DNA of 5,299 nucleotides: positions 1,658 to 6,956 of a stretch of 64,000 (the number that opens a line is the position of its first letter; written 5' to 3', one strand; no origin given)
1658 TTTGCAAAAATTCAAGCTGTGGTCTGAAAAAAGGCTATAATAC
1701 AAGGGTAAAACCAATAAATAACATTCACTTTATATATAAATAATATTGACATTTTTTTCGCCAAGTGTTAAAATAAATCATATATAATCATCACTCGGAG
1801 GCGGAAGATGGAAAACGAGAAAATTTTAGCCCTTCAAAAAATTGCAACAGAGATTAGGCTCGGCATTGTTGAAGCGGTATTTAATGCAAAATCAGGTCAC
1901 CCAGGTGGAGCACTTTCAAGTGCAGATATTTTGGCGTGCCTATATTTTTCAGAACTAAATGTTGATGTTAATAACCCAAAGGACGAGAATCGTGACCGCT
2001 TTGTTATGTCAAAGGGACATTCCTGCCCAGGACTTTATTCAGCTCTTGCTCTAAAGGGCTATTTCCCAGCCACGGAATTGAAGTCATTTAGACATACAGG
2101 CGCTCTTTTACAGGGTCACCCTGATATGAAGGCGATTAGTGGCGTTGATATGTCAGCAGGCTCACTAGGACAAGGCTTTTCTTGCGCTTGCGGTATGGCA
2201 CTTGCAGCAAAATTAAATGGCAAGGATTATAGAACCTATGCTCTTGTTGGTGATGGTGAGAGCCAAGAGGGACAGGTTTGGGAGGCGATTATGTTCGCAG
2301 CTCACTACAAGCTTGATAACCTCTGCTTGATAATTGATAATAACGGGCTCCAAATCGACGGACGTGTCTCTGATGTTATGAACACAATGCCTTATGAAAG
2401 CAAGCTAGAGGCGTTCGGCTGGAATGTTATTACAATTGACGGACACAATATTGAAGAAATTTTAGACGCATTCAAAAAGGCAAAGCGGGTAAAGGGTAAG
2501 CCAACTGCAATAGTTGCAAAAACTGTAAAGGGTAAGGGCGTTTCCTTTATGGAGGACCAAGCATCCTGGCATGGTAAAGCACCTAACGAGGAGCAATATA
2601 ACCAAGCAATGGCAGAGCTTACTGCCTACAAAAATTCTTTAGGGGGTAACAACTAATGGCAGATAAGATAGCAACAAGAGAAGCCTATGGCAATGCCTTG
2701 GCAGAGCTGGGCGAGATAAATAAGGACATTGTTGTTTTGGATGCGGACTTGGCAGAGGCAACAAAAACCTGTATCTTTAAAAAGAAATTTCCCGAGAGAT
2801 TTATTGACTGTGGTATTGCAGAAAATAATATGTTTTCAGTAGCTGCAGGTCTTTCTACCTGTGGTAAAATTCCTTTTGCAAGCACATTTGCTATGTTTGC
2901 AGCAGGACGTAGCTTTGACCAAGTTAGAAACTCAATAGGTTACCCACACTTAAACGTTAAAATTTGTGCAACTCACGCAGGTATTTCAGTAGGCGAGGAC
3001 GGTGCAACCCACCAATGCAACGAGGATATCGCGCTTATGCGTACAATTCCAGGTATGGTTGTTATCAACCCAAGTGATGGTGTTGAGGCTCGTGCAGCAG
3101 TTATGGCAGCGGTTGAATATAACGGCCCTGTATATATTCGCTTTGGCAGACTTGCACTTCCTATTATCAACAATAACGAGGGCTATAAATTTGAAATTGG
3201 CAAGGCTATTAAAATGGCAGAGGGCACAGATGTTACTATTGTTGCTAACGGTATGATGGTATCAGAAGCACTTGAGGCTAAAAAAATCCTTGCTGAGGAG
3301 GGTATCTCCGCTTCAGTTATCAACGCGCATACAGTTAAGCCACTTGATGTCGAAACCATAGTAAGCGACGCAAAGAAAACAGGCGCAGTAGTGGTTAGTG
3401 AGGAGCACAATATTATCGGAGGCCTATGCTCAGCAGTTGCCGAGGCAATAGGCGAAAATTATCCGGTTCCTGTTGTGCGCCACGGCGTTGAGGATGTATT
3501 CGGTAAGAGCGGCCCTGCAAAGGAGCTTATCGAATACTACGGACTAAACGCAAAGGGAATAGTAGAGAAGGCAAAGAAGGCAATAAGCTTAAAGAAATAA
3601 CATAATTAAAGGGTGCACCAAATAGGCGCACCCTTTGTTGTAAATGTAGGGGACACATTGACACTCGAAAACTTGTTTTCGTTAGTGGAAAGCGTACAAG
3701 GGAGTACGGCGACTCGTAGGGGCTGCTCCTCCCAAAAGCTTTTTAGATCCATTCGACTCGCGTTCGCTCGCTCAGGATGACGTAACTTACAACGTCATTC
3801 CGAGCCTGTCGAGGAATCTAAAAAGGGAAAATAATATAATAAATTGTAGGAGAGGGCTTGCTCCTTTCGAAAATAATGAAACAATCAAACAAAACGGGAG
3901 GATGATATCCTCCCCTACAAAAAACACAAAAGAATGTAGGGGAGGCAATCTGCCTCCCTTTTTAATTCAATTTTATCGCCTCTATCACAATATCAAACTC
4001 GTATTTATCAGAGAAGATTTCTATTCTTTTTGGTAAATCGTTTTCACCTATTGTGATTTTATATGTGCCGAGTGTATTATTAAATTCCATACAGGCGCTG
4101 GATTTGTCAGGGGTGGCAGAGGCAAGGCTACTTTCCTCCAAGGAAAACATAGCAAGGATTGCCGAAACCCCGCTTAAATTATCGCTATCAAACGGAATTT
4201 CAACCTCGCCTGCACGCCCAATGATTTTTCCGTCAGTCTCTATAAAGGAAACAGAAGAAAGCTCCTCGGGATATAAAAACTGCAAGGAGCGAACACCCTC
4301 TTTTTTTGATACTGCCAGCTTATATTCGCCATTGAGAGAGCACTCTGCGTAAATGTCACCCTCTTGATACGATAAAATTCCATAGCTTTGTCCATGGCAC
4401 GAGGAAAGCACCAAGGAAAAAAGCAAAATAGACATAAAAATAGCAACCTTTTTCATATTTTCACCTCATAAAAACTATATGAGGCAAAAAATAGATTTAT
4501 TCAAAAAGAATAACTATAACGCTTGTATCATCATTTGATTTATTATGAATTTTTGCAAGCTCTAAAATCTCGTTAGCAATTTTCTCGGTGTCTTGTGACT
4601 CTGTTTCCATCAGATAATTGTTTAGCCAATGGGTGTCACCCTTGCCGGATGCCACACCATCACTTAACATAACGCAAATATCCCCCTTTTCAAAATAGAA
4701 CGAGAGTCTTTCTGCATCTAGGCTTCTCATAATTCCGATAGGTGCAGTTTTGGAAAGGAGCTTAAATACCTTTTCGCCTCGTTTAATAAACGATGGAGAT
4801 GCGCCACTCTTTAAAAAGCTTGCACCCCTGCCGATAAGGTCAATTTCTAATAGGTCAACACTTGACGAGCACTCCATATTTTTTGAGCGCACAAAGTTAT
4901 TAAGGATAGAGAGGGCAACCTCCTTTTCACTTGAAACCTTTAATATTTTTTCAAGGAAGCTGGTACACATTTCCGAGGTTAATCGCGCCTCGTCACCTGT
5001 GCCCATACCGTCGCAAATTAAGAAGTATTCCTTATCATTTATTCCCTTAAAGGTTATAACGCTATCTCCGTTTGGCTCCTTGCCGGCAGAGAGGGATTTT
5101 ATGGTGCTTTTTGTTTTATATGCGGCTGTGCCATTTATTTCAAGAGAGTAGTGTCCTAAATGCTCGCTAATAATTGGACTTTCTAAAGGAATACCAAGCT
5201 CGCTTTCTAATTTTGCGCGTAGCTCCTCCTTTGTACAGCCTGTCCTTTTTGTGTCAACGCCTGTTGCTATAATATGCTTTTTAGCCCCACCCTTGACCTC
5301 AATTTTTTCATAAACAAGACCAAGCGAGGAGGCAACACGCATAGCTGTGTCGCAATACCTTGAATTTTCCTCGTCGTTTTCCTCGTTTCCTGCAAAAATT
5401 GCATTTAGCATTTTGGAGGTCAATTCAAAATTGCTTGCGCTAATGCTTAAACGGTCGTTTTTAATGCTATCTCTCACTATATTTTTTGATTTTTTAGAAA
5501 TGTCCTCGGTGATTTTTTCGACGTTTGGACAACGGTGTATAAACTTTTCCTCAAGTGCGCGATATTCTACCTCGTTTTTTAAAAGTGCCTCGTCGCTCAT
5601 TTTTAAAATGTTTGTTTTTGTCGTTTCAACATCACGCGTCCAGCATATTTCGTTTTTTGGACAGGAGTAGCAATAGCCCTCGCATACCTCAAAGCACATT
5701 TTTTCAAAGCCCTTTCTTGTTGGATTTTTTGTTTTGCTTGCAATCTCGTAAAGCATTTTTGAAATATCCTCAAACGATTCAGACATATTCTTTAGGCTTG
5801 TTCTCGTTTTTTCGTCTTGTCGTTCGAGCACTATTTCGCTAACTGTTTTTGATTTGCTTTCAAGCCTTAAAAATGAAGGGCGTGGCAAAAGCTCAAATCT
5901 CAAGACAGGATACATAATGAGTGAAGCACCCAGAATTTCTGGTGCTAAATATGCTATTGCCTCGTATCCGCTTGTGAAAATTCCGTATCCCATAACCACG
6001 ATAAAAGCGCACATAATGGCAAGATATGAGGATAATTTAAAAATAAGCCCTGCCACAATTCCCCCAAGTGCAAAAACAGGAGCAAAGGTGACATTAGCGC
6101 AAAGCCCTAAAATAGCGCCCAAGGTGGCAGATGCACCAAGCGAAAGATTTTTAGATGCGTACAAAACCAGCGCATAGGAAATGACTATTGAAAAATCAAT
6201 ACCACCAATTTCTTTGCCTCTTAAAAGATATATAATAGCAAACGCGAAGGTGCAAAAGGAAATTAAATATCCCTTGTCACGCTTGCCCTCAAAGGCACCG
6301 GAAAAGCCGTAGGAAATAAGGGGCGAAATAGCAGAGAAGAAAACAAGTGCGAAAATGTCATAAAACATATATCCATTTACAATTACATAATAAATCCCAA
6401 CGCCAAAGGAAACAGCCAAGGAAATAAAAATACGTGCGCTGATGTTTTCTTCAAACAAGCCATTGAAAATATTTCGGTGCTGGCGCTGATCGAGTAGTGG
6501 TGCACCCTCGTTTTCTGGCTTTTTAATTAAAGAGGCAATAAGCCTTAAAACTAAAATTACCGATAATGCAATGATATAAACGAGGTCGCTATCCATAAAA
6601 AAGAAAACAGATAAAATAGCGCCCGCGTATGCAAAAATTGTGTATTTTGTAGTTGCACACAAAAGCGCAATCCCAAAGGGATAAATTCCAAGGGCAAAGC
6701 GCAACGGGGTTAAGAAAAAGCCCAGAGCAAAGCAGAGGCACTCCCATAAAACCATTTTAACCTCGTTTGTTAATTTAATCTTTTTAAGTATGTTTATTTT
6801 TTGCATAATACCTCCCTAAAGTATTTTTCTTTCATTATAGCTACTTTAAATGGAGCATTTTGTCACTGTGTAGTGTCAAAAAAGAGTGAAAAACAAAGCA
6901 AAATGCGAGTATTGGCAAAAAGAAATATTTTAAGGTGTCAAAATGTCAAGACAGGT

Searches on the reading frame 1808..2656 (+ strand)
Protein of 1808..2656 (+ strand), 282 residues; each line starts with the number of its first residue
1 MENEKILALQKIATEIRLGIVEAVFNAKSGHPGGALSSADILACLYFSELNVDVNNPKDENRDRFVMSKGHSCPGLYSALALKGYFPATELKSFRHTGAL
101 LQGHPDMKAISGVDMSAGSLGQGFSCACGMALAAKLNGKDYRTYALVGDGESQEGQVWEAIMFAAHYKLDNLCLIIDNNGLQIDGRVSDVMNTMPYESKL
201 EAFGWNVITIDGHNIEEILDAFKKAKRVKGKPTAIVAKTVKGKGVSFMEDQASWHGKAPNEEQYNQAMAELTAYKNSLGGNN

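Call 35: search_protein_families(library=pfam, proteins=[window:1808-2656:+])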
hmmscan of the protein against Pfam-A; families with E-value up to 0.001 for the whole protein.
window:1808-2656:+ (282 aa): 4 families
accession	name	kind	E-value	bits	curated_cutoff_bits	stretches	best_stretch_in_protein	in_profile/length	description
PF00456.26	Transketolase_N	-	2.9e-61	207.8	22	1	10-268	3-272/334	Transketolase, thiamine diphosphate binding domain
PF00676.26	E1_dh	-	4.8e-15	55.7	22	1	117-253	100-238/300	Dehydrogenase E1 component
PF13292.11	DXP_synthase_N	-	1.7e-14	54.2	21.2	1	8-192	17-184/274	1-deoxy-D-xylulose-5-phosphate synthase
PF02775.26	TPP_enzyme_C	-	3.7e-07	30.5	21.9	1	116-234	26-148/151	Thiamine pyrophosphate enzyme, C-terminal TPP binding domain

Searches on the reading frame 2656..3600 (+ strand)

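Call 35: search_protein_families(library=pfam, proteins=[window:2656-3600:+])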
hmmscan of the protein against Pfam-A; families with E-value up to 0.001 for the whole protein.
window:2656-3600:+ (314 aa): 3 families
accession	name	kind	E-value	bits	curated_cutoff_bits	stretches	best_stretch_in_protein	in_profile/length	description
PF02779.29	Transket_pyr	-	1.7e-47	161.7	27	1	4-169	2-173/174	Transketolase, pyrimidine binding domain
PF02780.25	Transketolase_C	-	1.1e-34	119.4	25.9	1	182-302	1-124/124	Transketolase, C-terminal domain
PF22613.1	Transketolase_C_1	-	9e-08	32.8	27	1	189-297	10-112/113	Transketolase-like TK C-terminal domain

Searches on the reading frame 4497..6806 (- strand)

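Call 35: search_protein_families(library=pfam, proteins=[window:4497-6806:-])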
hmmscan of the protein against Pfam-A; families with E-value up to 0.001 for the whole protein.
window:4497-6806:- (769 aa): 2 families
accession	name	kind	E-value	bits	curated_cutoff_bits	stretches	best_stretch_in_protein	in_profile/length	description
PF07228.17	SpoIIE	-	1.6e-19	71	25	1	594-766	6-189/192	Stage II sporulation protein E (SpoIIE)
PF19732.4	SpoIIE_N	-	4.7e-08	32.5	27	1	6-444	25-461/605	Stage II sporulation protein E N-terminal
